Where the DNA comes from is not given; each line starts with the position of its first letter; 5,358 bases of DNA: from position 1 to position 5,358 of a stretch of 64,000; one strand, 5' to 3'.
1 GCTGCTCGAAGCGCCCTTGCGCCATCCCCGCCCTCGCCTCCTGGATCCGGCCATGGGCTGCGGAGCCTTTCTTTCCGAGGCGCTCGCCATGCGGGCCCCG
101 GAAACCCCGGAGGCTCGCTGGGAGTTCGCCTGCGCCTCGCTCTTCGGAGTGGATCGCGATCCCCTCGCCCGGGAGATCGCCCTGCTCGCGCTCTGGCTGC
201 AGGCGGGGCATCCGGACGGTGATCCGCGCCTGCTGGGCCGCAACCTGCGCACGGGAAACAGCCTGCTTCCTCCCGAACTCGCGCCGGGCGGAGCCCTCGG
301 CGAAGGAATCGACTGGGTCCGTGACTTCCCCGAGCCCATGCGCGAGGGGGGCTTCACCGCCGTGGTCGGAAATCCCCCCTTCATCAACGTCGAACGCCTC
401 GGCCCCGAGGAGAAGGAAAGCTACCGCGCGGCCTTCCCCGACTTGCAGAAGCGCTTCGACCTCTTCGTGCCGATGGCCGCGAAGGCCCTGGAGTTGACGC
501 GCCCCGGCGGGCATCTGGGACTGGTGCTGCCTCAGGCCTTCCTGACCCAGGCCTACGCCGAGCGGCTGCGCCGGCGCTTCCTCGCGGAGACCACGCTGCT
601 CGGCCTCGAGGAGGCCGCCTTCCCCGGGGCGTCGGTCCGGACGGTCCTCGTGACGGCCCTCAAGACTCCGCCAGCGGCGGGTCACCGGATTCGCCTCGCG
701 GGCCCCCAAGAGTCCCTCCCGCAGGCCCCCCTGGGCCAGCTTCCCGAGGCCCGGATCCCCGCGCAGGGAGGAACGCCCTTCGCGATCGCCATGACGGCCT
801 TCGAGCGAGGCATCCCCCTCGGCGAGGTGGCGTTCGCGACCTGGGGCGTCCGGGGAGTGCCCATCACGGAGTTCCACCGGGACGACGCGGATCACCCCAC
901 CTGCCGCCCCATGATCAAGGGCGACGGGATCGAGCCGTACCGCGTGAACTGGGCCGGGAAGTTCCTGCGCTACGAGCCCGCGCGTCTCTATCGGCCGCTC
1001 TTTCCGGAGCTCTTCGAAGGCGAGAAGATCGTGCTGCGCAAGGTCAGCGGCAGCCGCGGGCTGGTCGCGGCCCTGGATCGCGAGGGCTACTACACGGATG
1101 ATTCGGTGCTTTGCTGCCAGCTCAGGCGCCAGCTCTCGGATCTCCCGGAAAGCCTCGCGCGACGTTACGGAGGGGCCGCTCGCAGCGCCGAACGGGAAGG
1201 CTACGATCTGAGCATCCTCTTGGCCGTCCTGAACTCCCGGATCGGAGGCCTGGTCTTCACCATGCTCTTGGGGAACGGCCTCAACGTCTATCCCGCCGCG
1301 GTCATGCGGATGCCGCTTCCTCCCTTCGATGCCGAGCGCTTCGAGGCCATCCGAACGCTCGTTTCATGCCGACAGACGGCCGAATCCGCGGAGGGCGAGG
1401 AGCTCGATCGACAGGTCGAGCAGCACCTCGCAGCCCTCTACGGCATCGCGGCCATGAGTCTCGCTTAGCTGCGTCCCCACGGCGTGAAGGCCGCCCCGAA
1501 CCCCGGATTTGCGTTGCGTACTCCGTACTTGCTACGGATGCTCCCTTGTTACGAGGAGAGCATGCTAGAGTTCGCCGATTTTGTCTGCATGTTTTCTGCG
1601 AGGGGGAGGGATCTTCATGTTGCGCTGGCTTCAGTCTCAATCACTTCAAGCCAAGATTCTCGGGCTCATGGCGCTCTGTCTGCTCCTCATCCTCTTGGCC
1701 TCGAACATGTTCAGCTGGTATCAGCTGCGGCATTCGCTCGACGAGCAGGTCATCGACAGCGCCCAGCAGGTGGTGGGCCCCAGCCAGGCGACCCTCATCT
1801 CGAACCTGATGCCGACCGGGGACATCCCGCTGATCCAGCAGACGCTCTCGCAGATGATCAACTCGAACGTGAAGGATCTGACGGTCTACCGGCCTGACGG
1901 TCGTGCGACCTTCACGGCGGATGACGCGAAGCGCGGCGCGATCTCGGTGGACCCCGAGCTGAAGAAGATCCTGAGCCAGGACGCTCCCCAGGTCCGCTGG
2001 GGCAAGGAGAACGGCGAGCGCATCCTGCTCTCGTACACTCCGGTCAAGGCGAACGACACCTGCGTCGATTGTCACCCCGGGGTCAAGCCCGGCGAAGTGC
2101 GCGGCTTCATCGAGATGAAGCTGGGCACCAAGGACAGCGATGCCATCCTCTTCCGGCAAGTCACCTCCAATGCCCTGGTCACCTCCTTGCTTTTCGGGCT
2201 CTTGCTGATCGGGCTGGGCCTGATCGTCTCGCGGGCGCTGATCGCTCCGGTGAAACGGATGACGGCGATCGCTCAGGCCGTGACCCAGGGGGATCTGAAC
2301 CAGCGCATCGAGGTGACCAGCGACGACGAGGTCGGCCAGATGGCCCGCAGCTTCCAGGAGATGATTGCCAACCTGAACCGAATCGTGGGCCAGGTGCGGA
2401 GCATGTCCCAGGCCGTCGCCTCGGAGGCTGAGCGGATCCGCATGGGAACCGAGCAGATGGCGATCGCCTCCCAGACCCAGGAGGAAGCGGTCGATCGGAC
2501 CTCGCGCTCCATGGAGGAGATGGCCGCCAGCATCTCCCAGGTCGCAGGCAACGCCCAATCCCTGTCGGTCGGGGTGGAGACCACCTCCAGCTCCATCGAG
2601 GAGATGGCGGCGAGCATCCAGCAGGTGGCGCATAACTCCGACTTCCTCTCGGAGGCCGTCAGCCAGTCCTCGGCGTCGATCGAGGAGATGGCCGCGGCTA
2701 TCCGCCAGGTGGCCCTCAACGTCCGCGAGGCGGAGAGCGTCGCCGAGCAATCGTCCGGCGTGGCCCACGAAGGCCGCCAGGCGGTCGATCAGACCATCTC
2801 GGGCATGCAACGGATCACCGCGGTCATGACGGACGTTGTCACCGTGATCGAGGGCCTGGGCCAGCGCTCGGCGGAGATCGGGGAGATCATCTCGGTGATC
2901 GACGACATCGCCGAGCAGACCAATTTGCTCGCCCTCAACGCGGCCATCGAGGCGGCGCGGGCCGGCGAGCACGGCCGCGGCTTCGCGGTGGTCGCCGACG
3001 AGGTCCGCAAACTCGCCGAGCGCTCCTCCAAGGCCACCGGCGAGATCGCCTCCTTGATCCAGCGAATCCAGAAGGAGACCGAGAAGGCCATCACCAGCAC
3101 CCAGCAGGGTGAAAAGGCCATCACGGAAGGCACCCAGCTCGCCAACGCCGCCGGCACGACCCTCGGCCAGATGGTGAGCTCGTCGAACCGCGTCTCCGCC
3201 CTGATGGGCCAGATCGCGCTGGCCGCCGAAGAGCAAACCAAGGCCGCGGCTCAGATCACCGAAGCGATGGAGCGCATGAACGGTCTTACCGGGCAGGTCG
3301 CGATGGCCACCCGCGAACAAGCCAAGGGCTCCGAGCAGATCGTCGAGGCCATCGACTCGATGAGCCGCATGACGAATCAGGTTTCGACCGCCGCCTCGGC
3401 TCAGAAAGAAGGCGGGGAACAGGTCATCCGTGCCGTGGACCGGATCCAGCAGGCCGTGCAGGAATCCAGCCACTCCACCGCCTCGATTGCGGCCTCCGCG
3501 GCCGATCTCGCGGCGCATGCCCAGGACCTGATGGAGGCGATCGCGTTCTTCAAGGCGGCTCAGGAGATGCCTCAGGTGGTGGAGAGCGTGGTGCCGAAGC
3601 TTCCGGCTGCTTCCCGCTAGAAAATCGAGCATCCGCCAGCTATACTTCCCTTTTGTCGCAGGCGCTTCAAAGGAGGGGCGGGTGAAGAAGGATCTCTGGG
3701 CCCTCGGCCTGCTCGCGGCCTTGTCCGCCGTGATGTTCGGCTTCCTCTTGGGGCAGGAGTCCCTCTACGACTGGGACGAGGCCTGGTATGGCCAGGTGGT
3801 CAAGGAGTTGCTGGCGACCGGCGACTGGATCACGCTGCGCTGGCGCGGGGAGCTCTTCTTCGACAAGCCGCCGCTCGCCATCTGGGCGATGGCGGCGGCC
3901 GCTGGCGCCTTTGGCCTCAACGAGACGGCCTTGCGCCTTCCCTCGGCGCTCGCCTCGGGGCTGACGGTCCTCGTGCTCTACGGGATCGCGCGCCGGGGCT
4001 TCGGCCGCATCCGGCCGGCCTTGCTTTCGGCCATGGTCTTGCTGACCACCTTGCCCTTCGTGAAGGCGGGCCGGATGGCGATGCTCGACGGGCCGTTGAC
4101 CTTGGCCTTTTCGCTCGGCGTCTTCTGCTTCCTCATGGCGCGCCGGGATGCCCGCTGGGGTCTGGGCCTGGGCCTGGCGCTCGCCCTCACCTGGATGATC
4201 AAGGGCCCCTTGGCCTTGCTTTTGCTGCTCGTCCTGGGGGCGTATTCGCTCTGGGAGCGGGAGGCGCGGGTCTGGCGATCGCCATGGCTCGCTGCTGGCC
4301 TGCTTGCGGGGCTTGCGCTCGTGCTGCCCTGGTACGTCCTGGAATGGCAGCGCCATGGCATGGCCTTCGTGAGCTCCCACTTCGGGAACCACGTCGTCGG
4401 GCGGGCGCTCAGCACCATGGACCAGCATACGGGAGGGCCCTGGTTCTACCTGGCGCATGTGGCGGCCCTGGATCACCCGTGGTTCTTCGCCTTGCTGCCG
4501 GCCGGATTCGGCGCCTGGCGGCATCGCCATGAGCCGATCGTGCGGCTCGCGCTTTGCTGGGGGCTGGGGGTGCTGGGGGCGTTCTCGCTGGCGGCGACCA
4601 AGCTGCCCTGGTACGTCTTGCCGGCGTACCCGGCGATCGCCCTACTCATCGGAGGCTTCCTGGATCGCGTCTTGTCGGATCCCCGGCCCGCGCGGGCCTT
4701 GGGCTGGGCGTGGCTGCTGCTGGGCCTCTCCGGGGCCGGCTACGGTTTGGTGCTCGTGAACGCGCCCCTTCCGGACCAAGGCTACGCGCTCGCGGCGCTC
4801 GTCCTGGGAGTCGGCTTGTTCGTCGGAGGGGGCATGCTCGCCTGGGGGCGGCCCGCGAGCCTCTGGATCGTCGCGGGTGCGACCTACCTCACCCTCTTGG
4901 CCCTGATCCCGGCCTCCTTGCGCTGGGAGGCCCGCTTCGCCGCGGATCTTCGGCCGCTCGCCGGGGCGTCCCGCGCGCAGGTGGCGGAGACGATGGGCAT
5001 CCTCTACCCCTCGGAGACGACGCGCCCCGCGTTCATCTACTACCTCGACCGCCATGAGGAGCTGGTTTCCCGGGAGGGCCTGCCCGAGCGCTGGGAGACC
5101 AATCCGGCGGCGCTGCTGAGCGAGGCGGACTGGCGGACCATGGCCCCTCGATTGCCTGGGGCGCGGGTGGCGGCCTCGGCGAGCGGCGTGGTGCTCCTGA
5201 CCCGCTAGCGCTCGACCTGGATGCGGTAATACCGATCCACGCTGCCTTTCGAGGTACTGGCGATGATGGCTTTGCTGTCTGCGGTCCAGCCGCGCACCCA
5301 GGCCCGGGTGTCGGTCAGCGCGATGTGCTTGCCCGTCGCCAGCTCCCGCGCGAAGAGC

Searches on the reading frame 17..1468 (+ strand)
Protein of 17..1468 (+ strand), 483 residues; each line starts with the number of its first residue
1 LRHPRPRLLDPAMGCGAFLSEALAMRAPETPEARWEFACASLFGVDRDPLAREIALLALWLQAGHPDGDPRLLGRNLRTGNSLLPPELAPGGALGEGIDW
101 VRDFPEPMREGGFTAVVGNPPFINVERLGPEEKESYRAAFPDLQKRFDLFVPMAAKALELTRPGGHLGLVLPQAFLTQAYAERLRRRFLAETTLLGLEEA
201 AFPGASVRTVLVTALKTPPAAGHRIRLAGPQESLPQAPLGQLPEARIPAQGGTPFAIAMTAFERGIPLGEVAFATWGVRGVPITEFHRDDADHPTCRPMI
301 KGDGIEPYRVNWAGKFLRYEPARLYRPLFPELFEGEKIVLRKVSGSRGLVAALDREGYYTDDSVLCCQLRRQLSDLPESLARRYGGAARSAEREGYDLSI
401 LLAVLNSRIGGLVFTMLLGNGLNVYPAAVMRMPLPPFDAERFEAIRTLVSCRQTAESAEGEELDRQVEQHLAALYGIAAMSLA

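Call 41: search_protein_families(library=pfam, proteins=[window:17-1468:+], max_evalue=0.0001)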
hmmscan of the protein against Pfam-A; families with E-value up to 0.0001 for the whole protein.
window:17-1468:+ (483 aa): 4 families
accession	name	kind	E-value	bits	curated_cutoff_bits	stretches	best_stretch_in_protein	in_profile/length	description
PF07669.17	Eco57I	-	6.7e-21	75.6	25.3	1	41-194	2-159/171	Eco57I restriction-modification methylase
PF12950.13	TaqI_C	-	1.3e-09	38.8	26.5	1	298-408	2-88/118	TaqI-like C-terminal specificity domain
PF20473.4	MmeI_Mtase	-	3.8e-06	26.7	27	1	7-156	22-182/259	MmeI, DNA-methyltransferase domain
PF02384.22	N6_Mtase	-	8.1e-05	22.5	20.4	0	7-197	49-213/311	N-6 DNA Methylase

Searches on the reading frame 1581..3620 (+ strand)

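Call 41: search_protein_families(library=pfam, proteins=[window:1581-3620:+], max_evalue=0.0001)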
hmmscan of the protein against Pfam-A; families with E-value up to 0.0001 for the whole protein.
window:1581-3620:+ (679 aa): 2 families
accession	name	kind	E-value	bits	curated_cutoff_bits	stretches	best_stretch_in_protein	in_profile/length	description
PF00015.26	MCPsignal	-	2.3e-52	177.8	34.6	1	387-569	3-171/172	Methyl-accepting chemotaxis protein (MCP) signalling domain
PF00672.30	HAMP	-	1.5e-15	57.7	25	1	216-266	2-52/53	HAMP domain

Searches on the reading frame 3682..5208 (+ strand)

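Call 41: search_protein_families(library=pfam, proteins=[window:3682-5208:+], max_evalue=0.0001)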
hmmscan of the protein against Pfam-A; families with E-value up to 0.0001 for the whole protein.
window:3682-5208:+ (508 aa): 2 families
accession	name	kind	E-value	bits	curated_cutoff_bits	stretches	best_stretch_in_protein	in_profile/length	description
PF13231.12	PMT_2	-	1.6e-22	80.9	26.1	1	61-218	1-158/160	Dolichyl-phosphate-mannose-protein mannosyltransferase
PF02366.24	PMT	-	4.6e-17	62.8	22.7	1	37-219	46-232/245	Dolichyl-phosphate-mannose-protein mannosyltransferase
